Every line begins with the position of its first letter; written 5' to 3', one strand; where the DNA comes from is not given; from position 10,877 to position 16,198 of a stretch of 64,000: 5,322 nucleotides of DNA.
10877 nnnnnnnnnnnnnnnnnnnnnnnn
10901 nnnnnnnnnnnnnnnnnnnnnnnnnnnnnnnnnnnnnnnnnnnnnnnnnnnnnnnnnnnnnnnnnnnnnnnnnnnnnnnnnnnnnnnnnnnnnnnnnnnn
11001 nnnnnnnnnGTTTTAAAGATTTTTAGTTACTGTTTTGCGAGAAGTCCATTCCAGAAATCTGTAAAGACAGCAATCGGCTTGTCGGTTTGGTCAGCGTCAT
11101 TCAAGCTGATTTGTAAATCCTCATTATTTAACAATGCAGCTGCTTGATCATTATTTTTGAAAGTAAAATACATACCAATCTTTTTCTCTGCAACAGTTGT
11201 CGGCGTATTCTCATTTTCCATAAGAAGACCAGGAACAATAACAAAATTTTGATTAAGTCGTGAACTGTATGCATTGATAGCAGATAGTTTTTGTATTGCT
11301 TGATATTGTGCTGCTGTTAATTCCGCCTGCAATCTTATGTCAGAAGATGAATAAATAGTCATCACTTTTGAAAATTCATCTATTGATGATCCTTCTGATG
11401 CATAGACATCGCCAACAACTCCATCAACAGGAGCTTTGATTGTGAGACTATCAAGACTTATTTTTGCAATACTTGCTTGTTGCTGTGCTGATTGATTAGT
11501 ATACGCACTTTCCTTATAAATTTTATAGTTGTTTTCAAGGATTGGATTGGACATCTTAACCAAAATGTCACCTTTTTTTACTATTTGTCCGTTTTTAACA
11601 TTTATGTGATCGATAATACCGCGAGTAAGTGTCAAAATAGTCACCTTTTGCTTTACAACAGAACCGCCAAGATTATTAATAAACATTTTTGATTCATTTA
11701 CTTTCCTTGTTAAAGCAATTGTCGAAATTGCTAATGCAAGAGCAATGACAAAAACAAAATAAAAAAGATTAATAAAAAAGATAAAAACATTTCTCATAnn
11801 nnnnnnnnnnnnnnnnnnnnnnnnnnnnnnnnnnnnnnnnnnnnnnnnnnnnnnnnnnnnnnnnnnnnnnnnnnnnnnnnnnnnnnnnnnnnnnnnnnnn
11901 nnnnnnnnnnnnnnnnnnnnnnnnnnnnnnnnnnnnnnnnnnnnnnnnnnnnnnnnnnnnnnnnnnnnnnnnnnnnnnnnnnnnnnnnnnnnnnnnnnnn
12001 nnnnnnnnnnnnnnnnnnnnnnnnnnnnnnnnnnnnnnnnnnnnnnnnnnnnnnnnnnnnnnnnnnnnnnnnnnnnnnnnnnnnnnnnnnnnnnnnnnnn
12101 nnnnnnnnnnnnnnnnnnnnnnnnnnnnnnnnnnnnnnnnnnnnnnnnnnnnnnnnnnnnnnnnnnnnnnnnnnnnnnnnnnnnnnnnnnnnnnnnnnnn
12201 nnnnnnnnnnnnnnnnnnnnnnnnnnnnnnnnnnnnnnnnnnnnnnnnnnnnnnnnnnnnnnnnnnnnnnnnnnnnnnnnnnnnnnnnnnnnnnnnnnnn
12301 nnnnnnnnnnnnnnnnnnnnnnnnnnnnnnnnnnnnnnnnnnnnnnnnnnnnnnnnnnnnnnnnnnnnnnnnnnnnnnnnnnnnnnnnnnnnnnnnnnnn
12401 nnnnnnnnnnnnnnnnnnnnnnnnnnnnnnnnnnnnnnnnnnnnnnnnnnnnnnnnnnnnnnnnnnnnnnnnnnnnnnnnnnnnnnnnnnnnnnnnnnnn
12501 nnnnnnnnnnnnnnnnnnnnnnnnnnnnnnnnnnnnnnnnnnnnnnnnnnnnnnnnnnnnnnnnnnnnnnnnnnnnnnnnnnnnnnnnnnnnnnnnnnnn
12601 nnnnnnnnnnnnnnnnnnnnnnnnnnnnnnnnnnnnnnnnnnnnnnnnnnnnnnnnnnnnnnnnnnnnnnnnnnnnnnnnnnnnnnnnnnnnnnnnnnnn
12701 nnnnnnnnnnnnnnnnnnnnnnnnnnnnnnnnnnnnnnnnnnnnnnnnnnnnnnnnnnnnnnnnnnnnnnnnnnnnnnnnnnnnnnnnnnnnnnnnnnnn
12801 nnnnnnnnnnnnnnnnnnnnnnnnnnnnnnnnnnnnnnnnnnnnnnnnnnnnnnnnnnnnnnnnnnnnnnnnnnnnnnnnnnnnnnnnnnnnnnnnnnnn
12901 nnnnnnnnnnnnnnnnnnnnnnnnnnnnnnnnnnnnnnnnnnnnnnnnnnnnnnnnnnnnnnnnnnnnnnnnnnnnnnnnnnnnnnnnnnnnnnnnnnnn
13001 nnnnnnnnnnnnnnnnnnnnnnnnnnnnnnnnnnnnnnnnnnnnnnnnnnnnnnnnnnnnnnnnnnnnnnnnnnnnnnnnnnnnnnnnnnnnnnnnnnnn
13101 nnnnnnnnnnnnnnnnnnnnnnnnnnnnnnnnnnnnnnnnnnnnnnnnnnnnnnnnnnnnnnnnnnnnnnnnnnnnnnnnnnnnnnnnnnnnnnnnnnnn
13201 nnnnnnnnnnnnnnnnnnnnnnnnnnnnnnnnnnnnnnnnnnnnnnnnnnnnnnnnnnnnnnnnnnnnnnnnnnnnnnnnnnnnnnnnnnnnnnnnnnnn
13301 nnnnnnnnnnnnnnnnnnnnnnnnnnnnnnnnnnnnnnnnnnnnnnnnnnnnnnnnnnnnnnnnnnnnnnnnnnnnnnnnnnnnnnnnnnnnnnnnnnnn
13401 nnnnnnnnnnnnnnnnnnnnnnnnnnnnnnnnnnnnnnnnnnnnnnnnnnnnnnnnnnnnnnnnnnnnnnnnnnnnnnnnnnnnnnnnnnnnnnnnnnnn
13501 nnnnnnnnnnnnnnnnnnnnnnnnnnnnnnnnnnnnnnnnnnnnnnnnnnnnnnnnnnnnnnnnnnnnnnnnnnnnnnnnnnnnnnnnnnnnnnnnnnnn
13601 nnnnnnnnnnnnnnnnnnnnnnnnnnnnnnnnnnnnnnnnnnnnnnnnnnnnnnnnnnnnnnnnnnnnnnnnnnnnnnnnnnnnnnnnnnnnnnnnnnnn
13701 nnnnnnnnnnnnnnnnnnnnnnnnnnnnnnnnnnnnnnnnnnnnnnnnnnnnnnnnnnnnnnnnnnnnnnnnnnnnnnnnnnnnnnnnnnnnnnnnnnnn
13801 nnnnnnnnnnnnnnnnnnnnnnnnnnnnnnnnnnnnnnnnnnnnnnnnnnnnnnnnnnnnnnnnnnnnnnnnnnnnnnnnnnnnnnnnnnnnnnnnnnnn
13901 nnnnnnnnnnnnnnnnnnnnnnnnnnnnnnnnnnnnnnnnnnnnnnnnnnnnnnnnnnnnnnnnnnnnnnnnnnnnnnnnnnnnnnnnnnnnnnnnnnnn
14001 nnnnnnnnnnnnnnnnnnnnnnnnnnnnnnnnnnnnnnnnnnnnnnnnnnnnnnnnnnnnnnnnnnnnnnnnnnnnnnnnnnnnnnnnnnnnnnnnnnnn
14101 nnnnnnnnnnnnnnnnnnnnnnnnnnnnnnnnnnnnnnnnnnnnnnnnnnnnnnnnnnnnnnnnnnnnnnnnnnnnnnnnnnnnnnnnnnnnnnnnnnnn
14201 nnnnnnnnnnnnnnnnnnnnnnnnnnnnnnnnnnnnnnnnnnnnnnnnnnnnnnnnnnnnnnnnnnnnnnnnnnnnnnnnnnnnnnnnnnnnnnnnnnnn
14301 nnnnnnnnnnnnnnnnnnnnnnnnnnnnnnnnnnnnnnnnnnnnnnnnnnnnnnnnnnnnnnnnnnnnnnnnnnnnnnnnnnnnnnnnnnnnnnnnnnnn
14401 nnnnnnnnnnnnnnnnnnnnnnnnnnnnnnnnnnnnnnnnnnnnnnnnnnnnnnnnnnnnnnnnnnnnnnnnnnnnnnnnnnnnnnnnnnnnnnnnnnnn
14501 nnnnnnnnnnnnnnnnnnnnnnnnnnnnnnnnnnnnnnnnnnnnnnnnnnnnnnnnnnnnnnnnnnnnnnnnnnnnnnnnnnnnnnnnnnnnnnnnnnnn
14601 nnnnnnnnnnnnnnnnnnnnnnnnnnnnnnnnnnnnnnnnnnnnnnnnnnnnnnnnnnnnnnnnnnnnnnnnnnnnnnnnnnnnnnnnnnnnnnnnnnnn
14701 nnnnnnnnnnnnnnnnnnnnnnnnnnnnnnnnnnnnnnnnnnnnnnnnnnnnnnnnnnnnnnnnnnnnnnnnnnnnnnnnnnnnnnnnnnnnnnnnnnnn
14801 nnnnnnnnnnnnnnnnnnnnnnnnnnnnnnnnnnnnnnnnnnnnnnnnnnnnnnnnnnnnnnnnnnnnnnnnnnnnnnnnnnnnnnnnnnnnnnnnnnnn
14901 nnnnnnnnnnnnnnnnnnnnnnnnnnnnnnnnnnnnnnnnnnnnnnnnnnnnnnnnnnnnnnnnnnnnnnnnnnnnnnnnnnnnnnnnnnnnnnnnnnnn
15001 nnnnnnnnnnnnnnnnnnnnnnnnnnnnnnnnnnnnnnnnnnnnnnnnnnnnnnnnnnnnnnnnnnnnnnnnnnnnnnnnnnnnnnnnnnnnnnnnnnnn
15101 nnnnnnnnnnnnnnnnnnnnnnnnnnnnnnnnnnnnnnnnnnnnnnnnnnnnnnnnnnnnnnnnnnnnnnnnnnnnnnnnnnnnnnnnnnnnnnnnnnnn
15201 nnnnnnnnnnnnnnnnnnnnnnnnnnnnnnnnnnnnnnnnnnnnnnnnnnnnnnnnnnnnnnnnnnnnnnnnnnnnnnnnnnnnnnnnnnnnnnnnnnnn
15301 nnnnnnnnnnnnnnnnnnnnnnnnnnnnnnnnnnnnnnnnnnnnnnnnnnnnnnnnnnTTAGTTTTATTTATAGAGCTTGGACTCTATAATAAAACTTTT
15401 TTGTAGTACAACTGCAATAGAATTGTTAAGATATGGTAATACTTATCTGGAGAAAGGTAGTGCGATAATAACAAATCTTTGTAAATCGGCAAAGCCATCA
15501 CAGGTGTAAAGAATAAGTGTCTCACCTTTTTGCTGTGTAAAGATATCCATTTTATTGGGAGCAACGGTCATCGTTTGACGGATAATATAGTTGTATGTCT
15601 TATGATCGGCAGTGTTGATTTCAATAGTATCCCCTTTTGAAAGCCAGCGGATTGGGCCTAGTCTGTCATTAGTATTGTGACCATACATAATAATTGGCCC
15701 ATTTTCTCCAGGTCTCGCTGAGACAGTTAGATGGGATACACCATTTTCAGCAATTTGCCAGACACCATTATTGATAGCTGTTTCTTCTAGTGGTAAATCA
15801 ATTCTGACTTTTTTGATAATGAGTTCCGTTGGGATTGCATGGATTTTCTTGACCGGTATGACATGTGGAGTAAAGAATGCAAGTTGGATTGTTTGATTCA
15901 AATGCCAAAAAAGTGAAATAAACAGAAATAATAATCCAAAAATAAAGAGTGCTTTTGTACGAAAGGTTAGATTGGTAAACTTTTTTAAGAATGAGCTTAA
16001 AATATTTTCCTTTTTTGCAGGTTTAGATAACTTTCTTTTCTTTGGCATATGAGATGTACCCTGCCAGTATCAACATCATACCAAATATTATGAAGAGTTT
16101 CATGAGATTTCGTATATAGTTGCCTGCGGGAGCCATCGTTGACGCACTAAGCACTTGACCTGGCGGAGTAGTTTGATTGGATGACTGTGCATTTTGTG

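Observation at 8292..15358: Five-gene operon pairing a BcsA/CrdS-like synthase with a GH81 beta-1,3-glucanase and an HlyD-like adaptor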

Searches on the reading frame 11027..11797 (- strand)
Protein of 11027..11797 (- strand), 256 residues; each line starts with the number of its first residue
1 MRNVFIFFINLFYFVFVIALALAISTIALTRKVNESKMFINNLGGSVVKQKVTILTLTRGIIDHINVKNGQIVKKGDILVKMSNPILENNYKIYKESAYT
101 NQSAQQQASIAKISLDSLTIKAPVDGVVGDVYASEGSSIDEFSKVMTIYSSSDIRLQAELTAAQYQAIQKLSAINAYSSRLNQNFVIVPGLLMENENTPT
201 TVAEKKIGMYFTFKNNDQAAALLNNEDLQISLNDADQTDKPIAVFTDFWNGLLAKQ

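Call 4: search_protein_families(library=pfam, proteins=[window:11027-11797:-], max_evalue=0.01)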
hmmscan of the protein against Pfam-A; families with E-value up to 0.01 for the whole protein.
window:11027-11797:- (256 aa): 4 families
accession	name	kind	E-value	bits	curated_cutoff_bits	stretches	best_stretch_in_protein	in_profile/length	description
PF13437.12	HlyD_3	-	1.4e-09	39.1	22.2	1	119-216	1-96/106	HlyD family secretion protein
PF16576.10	HlyD_D23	-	2.6e-09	37.1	30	1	115-175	106-166/214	Barrel-sandwich domain of CusB or HlyD membrane-fusion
PF13533.13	Biotin_lipoyl_2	-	5.8e-07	29.6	29.8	1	60-80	9-29/32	Biotin-lipoyl like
PF00364.28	Biotin_lipoyl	-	8.8e-06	25.9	22.1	0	49-82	40-73/73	Biotin-requiring enzyme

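Call 5: search_protein_families(library=ncbifam, proteins=[window:11027-11797:-], max_evalue=0.01)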
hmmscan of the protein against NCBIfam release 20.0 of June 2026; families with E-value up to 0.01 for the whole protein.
window:11027-11797:- (256 aa): 14 families
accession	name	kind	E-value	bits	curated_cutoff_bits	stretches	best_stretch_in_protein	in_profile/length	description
TIGR01730.1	RND_mfp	subfamily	4.1e-17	62.1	94.9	2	97-218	113-232/322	efflux RND transporter periplasmic adaptor subunit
TIGR01843.1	type_I_hlyD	subfamily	1.2e-09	37.6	208.65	1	48-108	38-100/422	HlyD family type I secretion periplasmic adaptor subunit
TIGR00998.1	8a0101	subfamily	9e-09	34.7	390.8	2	96-168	185-255/334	EmrA/EmrK family multidrug efflux transporter periplasmic adaptor subunit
NF007785.0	PRK10476.1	equivalog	1e-05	24.5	376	0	101-170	192-261/347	multidrug transporter subunit MdtN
TIGR00999.1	8a0102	subfamily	1.1e-05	24.7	319.3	1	93-184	66-159/271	CzcB/NccB family metal efflux transporter periplasmic adaptor subunit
NF007850.1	PRK10559.1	equivalog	3e-05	23.3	400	0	82-169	112-199/303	p-hydroxybenzoic acid efflux pump subunit AaeA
NF011715.0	PRK15136.1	equivalog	6.7e-05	21.7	563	0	17-88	33-98/390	multidrug efflux MFS transporter periplasmic adaptor subunit EmrA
NF045904.1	RND-peri-MexE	equivalog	0.00047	19.2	714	0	50-83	62-95/390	multidrug efflux RND transporter periplasmic adaptor subunit MexE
TIGR03794.1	NHLM_micro_HlyD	equivalog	0.00082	18.4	156.2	1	52-94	59-101/421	NHLP bacteriocin system secretion protein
NF004547.1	PRK05889.1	equivalog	0.0015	18.6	75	0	49-80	37-68/71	biotin/lipoyl-binding carrier protein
NF000272.2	OqxA_adapt_sub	exception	0.0024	16.9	835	1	56-115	72-128/391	multidrug efflux RND transporter periplasmic adaptor subunit OqxA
TIGR01347.1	sucB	equivalog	0.0027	17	378.65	0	49-104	41-92/404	dihydrolipoyllysine-residue succinyltransferase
NF006079.0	PRK08225.1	equivalog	0.003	17.6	95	0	49-82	36-69/70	acetyl-CoA carboxylase biotin carboxyl carrier protein subunit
NF010643.0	PRK14040.1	subfamily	0.0044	15.5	892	0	100-175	509-581/595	oxaloacetate decarboxylase subunit alpha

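Call 38: find_homologous_proteins(query=window:11027-11797:-, max_evalue=0.001)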
Query window:11027-11797:- (256 aa): 24 proteins with E <= 0.001 among 595 candidates.
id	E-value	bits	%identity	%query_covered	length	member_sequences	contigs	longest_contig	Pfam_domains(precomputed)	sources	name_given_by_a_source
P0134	1.2e-156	537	100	100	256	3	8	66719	PF25973.1,PF25984.1,PF00364.29,PF25919.1,PF25917.1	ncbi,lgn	-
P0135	3.2e-120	418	78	100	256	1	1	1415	PF25973.1,PF25984.1,PF00364.29,PF25919.1,PF25917.1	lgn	-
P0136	2.1e-118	412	76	100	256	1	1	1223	PF25973.1,PF25984.1,PF00364.29,PF25919.1,PF25917.1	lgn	-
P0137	1.2e-113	396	73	100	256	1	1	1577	PF25973.1,PF25984.1,PF00364.29,PF25919.1,PF25917.1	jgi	jgi:multidrug resistance efflux pump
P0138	7.1e-111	387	70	93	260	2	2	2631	PF25973.1,PF25984.1,PF25919.1,PF25917.1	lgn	-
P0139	4.2e-109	381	69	100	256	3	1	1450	PF25973.1,PF25984.1,PF00364.29,PF25919.1,PF25917.1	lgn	-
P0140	5.9e-109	381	67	100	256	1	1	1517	PF25973.1,PF25984.1,PF00364.29,PF25919.1,PF25917.1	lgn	-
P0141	9.5e-109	380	70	100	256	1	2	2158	PF25973.1,PF25984.1,PF25919.1,PF25917.1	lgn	-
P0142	4.0e-108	378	68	100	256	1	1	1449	PF25973.1,PF25984.1,PF25919.1,PF25917.1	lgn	-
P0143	5.0e-108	378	68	100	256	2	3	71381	PF25973.1,PF25984.1,PF25919.1,PF25917.1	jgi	jgi:multidrug efflux pump subunit AcrA (membrane-fusion protein)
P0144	1.3e-107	376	67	100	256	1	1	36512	PF25973.1,PF25984.1,PF00364.29,PF25919.1,PF25917.1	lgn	-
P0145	4.6e-107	375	68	100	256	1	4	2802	PF25973.1,PF25984.1,PF00364.29,PF25919.1,PF25917.1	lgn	-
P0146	2.4e-106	372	69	100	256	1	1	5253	PF25973.1,PF25984.1,PF00364.29,PF25919.1,PF25917.1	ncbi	-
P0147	7.6e-106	371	68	100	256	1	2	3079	PF25973.1,PF25984.1,PF00364.29,PF25919.1,PF25917.1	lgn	-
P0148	2.6e-101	356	66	100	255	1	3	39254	PF25973.1,PF25984.1,PF25919.1,PF25917.1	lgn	-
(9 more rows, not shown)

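Call 41: search_solved_structures(query=A3, max_evalue=0.1, show_alignments=1)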
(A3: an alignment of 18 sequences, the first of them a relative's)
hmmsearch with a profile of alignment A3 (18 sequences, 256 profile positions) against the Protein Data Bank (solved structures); distinct sequences matched with E-value up to 0.1: 20.
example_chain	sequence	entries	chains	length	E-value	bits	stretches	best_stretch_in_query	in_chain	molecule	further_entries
4dk1_A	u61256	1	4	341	1.6e-08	37.5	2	26-108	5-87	Putative MacA, Multidrug resistance protein mexA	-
4dk0_A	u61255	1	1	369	1.7e-07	34.1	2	26-104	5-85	Putative MacA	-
5nen_A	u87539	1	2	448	5.9e-07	32.3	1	52-99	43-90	Lipase C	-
1z6h_A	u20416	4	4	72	3.2e-05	26.6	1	48-84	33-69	Biotin/Lipoyl Attachment Protein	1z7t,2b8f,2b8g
5c22_A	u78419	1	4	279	0.0003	23.5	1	58-84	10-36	Chromosomal hemolysin D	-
5c21_A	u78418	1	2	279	0.00045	22.9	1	58-84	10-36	Chromosomal hemolysin D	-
5xu0_A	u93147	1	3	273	0.00046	22.9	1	100-167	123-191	Membrane-fusion protein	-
9j3d_D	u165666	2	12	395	0.00046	22.8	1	73-140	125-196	RND efflux system, MexC-like protein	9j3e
8zar_A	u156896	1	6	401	0.00054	22.6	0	17-85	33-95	Multidrug export protein EmrA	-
2k32_A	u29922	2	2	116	0.00058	22.5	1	53-139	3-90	A | AcrA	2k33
8zal_A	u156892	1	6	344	0.001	21.7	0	95-168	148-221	Multidrug export protein EmrA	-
7sgr_H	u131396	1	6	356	0.0032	20.1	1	56-84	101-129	Membrane fusion protein (MFP) family protein,Hemolysin secretion protein D, chromosomal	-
8dck_C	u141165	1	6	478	0.0046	19.6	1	56-84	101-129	Membrane fusion protein (MFP) family protein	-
2f1m_A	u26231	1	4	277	0.015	17.9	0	95-143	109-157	Acriflavine resistance protein A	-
2jku_A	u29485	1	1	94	0.018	17.7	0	58-83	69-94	PROPIONYL-COA CARBOXYLASE ALPHA CHAIN, MITOCHONDRIAL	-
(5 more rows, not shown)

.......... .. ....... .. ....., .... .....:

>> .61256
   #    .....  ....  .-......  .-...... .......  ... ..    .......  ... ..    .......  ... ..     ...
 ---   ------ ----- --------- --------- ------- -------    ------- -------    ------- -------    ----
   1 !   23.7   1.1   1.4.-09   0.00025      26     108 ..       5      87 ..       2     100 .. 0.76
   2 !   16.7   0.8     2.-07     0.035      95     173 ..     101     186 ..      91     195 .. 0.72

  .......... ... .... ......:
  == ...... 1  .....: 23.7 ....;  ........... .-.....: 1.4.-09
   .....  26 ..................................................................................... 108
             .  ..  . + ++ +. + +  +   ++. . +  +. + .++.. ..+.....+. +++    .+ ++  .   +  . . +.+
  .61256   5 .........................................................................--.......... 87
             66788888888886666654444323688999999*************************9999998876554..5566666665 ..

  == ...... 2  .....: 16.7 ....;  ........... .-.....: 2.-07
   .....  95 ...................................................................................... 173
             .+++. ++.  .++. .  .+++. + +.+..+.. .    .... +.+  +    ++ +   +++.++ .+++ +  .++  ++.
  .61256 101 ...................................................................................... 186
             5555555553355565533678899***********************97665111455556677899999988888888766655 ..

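Call 47: predict_structure(alignment_id=A3)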
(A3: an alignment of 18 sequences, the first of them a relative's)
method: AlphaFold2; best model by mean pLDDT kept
length: 256 residues; sequences in the alignment: 18
mean_pLDDT: 79.7   pTM: 0.57
mean pLDDT of the five models: 79.7, 78.9, 76.5, 73.3, 70.0
residues with pLDDT >= 90: 73; 70-90: 128; 50-70: 49; < 50: 6
segments of 3 or more residues with pLDDT < 50: 235-238
pLDDT, mean of each block of 10 residues (from residue 1): 80 84 73 62 77 91 92 93 93 85 88 92 91 92 92 82 78 81 82 66 67 78 75 53 61 55
secondary structure, 60 per line:
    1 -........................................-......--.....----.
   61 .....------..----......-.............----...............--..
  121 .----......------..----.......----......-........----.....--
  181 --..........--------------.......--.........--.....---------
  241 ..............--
elements in order: H2-41 E43-48 E51-55 E60-65 E78-83 H85-97 H102-116 E119-121 E126-131 E144-150 E155-160 H162-169 E174-178 E183-192 E207-213 H216-224 E227-231 H241-254

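Call 52: fold_search(model_id=the predicted structure, library=pdb)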
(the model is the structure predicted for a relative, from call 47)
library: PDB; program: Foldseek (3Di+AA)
matches with E <= 10: 499; with E <= 0.001: 71
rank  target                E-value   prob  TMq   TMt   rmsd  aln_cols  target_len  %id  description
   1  4l8j                  8.4e-10  1.00  0.58  0.47   4.2       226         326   12  Crystal structure of a Putative efflux transporter (BACEGG_01895) from Bacteroides eggerthii DSM 20697 at 2.06 A resolut (released 2013-07-03)
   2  8zar_D                1.2e-09  1.00  0.54  0.39  15.6       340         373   11  EmrAB-TolC MFS-type tripartite multidrug efflux pump FA (released 2025-04-30)
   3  1vf7_H                1.2e-09  1.00  0.55  0.58   5.9       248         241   13  Crystal structure of the membrane fusion protein, MexA of the multidrug transporter (released 2004-05-25)
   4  1vf7_C                1.4e-09  1.00  0.52  0.54   6.5       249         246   12  Crystal structure of the membrane fusion protein, MexA of the multidrug transporter (released 2004-05-25)
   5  9j3d_D                1.7e-09  1.00  0.55  0.43   5.5       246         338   13  Cryo-EM structure of TMexCD1-TOprJ1 (released 2025-08-13)
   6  8zal_A                2.0e-09  1.00  0.52  0.40  14.5       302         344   10  EmrAB-TolC MFS-type tripartite multidrug efflux pump EA (released 2025-04-30)
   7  3fpp_A                2.1e-09  1.00  0.50  0.48  10.6       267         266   15  Crystal structure of E.coli MacA (released 2009-04-28)
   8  1vf7_E                3.0e-09  1.00  0.53  0.54   5.8       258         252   12  Crystal structure of the membrane fusion protein, MexA of the multidrug transporter (released 2004-05-25)
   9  1vf7_F                3.1e-09  1.00  0.53  0.57   5.9       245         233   13  Crystal structure of the membrane fusion protein, MexA of the multidrug transporter (released 2004-05-25)
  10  9v53_A1               3.1e-09  1.00  0.50  0.39   7.5       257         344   12  Structure of TolC, YbjP, and AcrABZ complex (released 2025-11-05)
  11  8zar_C                3.5e-09  1.00  0.53  0.40  14.2       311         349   10  EmrAB-TolC MFS-type tripartite multidrug efflux pump FA (released 2025-04-30)
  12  5nik_D                3.5e-09  1.00  0.52  0.41  10.0       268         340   14  Structure of the MacAB-TolC ABC-type tripartite multidrug efflux pump (released 2017-05-24)
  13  5xu0_B                4.6e-09  1.00  0.45  0.49   7.9       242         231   15  Structure of the membrane fusion protein Spr0693 from Streptococcus pneumoniae R6 (released 2018-01-24)
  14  3ne5_B                4.9e-09  1.00  0.53  0.44   4.6       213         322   15  Crystal structure of the CusBA heavy-metal efflux complex from Escherichia coli (released 2011-03-02)
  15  1vf7_A                5.1e-09  1.00  0.53  0.56   5.9       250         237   13  Crystal structure of the membrane fusion protein, MexA of the multidrug transporter (released 2004-05-25)
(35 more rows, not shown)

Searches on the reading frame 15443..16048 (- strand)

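Call 9: search_protein_families(library=pfam, proteins=[window:15443-16048:-], max_evalue=0.001)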
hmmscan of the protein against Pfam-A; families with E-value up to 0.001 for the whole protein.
window:15443-16048:- (201 aa): 1 family
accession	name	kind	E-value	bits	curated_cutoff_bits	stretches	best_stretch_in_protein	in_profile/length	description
PF04203.18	Sortase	-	3.8e-17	62.6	26.6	1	78-196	3-122/125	Sortase domain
